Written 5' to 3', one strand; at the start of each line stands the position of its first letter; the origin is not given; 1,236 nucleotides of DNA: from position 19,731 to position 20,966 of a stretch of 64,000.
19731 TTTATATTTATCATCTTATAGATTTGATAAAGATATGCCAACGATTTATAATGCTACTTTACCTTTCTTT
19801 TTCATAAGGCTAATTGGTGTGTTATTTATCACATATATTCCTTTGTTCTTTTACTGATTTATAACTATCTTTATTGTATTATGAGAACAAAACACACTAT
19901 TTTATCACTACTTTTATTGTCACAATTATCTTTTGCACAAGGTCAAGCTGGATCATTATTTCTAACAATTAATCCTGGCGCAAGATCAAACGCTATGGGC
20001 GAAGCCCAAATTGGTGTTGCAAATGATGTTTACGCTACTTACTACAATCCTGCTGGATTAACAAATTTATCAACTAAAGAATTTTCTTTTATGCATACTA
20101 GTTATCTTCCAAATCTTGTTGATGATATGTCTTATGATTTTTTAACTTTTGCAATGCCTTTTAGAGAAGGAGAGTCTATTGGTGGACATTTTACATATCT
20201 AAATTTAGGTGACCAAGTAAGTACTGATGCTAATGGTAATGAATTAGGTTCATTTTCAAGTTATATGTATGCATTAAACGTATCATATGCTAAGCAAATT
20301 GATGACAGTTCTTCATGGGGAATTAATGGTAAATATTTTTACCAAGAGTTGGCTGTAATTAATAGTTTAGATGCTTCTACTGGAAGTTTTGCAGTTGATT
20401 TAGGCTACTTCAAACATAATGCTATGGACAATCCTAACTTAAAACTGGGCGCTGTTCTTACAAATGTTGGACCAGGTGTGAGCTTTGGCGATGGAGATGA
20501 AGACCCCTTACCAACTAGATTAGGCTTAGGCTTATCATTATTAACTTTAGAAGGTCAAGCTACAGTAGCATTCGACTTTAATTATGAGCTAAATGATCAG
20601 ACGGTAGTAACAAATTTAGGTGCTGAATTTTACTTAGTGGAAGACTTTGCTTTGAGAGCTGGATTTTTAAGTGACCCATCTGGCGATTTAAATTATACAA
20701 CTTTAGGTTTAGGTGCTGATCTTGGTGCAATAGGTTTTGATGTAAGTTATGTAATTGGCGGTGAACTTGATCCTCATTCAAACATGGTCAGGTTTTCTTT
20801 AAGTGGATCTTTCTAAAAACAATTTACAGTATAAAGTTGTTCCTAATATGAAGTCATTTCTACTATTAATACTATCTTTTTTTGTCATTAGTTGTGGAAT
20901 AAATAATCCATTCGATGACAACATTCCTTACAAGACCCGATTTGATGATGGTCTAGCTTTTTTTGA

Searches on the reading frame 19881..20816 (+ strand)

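Call 8: search_protein_families(library=ncbifam, proteins=[window:19881-20816:+], max_evalue=1)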
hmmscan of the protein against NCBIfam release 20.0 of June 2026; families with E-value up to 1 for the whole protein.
window:19881-20816:+ (311 aa): 7 families
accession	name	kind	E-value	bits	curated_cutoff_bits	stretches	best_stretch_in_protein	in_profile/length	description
NF033709.1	PorV_fam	subfamily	3.7e-61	207.5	90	1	26-310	5-325/326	PorV/PorQ family protein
NF033710.1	T9SS_OM_PorV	equivalog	1.9e-43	149.1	250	2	23-238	24-246/367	type IX secretion system outer membrane channel protein PorV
NF033711.1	T9SS_PorQ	equivalog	6.4e-26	91.2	220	1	7-219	7-210/335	type IX secretion system protein PorQ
NF052325.1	PorVQ2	equivalog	3.7e-19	68.8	325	1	26-176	28-182/354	putative type IX sorting system protein PorV2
NF041571.1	alkn_up_AupA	equivalog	0.011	14.3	840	0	224-263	319-357/444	alkane uptake protein AupA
NF053685.1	BamG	equivalog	0.023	13.8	250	1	34-74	23-63/397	BamG family beta-barrel-assembly machinery protein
NF004170.0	PRK05638.1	equivalog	0.1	11.2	421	1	220-253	193-226/442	threonine synthase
